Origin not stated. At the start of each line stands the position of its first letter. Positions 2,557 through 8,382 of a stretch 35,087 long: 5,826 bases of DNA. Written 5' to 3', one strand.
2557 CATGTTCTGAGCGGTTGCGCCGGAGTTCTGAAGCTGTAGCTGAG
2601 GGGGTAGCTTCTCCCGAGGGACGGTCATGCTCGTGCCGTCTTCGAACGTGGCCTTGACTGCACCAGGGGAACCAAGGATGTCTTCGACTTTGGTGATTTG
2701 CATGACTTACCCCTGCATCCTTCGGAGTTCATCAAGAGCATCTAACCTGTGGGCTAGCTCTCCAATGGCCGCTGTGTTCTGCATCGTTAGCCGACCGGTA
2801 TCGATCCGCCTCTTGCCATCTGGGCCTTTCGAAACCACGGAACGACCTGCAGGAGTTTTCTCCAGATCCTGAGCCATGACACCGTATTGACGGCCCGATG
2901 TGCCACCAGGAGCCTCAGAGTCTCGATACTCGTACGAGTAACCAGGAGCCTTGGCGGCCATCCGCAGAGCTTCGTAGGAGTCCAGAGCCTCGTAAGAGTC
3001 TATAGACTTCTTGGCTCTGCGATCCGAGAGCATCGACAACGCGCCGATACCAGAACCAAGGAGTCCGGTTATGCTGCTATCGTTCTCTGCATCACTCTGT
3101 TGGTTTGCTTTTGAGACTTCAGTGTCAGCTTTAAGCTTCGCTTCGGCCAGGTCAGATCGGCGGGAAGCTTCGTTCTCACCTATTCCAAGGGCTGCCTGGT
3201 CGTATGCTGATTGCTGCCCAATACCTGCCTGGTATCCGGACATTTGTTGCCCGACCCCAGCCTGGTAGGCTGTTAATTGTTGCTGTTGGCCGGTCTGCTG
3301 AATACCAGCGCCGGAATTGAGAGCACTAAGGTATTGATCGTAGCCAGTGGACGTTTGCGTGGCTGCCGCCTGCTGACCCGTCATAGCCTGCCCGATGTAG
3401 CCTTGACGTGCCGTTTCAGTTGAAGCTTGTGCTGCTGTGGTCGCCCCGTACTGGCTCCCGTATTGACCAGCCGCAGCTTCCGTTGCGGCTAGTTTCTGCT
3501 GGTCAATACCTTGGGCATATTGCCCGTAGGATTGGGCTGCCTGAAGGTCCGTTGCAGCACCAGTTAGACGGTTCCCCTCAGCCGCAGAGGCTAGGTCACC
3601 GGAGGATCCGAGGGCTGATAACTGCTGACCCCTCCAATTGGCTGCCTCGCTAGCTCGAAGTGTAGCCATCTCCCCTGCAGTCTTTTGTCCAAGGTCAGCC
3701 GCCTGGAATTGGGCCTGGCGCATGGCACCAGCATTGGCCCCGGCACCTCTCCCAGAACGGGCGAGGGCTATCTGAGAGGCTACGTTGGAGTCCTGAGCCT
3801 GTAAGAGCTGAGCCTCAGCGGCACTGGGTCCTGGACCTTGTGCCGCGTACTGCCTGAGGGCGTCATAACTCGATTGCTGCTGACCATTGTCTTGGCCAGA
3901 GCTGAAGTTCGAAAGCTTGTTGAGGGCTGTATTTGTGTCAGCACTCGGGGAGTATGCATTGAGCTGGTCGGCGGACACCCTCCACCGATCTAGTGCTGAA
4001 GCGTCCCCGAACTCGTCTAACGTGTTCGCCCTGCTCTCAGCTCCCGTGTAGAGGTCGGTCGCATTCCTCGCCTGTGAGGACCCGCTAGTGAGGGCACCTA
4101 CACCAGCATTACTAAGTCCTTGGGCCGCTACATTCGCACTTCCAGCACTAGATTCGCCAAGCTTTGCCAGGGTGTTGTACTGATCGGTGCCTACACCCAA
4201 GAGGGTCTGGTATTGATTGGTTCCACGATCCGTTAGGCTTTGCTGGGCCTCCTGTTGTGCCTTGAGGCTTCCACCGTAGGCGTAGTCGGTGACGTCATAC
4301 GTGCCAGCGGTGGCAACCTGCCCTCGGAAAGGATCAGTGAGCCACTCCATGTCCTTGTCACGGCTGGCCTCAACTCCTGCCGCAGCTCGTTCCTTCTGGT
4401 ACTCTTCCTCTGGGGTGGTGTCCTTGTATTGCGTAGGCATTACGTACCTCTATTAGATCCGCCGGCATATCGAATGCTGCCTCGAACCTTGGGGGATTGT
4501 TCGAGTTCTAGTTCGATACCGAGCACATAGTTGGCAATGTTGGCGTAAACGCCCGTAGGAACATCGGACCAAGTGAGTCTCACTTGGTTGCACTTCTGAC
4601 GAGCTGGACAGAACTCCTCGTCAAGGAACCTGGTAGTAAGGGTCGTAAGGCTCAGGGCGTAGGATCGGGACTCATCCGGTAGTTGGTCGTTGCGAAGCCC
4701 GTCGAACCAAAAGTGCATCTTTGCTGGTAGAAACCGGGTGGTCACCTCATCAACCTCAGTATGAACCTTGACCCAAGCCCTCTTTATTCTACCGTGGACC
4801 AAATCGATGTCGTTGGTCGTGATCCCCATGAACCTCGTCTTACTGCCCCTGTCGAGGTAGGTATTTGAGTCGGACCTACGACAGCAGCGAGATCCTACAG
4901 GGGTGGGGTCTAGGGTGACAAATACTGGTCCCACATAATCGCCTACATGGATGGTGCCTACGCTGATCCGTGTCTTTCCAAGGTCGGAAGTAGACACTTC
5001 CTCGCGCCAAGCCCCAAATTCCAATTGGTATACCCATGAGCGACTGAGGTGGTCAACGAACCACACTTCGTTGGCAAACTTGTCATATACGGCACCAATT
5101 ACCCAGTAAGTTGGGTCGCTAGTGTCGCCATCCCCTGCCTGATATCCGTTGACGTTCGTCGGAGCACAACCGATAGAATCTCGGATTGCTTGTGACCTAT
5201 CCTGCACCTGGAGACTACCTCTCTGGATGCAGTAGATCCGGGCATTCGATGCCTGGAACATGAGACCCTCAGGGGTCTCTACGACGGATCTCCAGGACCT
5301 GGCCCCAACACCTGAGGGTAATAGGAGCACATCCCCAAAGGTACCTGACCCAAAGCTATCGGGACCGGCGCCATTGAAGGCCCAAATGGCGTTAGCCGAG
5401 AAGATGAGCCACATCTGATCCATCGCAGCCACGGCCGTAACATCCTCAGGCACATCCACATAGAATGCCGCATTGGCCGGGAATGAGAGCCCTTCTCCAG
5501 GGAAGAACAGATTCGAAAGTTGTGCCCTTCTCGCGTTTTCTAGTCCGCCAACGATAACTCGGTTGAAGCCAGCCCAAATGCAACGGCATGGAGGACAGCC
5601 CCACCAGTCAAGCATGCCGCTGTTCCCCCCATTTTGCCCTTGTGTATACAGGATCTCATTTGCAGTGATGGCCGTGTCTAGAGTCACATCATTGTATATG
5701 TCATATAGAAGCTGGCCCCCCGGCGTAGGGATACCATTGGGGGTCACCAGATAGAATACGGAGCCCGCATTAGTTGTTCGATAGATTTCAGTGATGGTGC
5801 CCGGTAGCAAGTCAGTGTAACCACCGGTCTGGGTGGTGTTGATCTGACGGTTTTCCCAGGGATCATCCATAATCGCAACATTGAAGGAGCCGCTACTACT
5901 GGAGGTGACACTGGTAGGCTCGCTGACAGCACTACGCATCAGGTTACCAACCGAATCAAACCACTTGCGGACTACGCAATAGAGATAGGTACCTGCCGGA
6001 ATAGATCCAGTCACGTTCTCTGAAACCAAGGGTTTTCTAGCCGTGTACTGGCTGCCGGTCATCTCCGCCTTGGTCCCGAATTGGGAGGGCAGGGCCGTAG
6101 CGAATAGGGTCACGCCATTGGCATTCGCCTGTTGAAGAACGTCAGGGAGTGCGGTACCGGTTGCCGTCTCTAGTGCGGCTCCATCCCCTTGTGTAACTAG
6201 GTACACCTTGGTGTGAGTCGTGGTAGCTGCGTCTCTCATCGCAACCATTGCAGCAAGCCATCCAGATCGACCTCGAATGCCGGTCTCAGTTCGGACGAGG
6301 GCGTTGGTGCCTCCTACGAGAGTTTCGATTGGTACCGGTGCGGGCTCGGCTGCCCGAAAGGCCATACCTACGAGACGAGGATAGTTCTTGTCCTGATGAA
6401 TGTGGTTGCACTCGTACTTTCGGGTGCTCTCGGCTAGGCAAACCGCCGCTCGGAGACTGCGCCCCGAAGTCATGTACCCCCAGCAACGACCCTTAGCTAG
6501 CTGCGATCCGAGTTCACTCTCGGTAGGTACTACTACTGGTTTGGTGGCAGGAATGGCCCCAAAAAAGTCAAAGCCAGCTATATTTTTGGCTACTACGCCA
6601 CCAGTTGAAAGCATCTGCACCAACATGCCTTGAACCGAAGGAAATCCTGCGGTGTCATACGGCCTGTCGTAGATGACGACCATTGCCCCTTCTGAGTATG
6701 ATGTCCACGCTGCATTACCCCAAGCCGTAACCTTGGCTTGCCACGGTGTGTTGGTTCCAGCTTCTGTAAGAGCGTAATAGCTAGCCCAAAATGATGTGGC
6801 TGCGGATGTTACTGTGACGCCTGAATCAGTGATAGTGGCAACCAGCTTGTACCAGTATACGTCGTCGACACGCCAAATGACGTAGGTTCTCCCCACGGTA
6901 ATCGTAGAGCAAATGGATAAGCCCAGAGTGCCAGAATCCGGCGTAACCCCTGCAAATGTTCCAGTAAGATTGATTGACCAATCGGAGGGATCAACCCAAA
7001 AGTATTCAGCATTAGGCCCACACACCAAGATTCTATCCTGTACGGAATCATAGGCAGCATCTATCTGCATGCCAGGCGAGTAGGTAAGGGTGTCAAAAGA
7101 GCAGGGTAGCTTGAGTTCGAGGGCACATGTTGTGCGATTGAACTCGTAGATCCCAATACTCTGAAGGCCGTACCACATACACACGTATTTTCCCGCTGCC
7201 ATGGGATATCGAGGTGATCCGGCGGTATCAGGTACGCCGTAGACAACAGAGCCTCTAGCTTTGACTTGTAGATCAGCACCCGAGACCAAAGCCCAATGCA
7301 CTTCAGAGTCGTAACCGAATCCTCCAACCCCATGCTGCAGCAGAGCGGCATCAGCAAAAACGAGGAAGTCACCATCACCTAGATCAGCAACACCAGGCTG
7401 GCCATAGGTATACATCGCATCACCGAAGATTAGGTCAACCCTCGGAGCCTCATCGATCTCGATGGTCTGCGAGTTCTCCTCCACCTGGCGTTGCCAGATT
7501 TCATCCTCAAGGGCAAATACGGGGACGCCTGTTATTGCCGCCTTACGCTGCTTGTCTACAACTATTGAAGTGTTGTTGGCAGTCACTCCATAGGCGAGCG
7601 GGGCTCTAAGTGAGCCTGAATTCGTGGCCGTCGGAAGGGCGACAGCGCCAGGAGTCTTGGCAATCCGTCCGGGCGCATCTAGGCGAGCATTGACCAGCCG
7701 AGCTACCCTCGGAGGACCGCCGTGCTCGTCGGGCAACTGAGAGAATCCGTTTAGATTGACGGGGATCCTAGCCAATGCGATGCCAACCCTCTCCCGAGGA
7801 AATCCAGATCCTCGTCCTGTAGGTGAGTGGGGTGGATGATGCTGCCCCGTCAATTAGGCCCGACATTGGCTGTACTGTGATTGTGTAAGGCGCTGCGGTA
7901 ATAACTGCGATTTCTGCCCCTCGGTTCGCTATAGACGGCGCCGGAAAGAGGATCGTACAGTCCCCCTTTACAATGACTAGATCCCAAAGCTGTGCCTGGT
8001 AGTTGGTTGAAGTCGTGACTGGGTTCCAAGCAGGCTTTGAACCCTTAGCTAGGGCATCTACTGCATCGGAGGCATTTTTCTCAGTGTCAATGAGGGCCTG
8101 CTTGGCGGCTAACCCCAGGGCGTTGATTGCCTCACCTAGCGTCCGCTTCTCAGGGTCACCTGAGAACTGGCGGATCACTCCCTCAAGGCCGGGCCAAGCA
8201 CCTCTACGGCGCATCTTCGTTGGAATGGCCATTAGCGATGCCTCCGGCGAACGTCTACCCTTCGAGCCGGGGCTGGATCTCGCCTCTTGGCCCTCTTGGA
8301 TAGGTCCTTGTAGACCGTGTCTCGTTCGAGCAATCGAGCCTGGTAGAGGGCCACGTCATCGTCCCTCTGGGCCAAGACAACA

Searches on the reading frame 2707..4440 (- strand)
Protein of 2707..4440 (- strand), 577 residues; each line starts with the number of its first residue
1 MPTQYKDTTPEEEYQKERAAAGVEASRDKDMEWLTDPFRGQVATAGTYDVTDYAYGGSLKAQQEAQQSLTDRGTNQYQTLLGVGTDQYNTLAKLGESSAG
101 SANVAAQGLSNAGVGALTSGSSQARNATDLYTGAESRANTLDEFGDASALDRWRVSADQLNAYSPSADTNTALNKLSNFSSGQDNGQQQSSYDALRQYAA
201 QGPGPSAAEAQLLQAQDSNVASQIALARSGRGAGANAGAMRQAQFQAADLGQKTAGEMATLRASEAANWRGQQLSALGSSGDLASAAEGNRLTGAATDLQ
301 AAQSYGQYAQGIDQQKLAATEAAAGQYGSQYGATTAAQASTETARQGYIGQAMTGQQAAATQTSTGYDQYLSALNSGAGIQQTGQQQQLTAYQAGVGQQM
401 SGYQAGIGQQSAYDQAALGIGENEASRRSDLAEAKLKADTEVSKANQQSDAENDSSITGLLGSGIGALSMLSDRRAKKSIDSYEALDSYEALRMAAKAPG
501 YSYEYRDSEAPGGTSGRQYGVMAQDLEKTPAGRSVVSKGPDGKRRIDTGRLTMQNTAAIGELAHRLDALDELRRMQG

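Call 8: search_protein_families(library=phrogs, proteins=[window:2707-4440:-], max_evalue=0.001)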
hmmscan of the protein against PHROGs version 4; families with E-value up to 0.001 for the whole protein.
window:2707-4440:- (577 aa): 0 families

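Call 50: search_protein_families(library=pfam, proteins=[window:2707-4440:-], max_evalue=0.01)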
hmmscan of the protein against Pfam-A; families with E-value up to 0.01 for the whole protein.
window:2707-4440:- (577 aa): 1 family
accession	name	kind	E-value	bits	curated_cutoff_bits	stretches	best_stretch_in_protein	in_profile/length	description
PF13884.11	Peptidase_S74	-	8.4e-09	36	22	1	472-528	1-51/58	Chaperone of endosialidase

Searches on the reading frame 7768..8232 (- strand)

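Call 50: search_protein_families(library=pfam, proteins=[window:7768-8232:-], max_evalue=0.01)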
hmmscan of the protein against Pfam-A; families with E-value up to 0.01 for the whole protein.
window:7768-8232:- (154 aa): 0 families

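Call 81: search_protein_families(library=phrogs, proteins=[window:7768-8232:-], max_evalue=0.01)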
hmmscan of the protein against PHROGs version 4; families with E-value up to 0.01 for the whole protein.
window:7768-8232:- (154 aa): 1 family
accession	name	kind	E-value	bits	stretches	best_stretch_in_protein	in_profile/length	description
phrog_37034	-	unknown function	0.0027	18.5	1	32-152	51-170/171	-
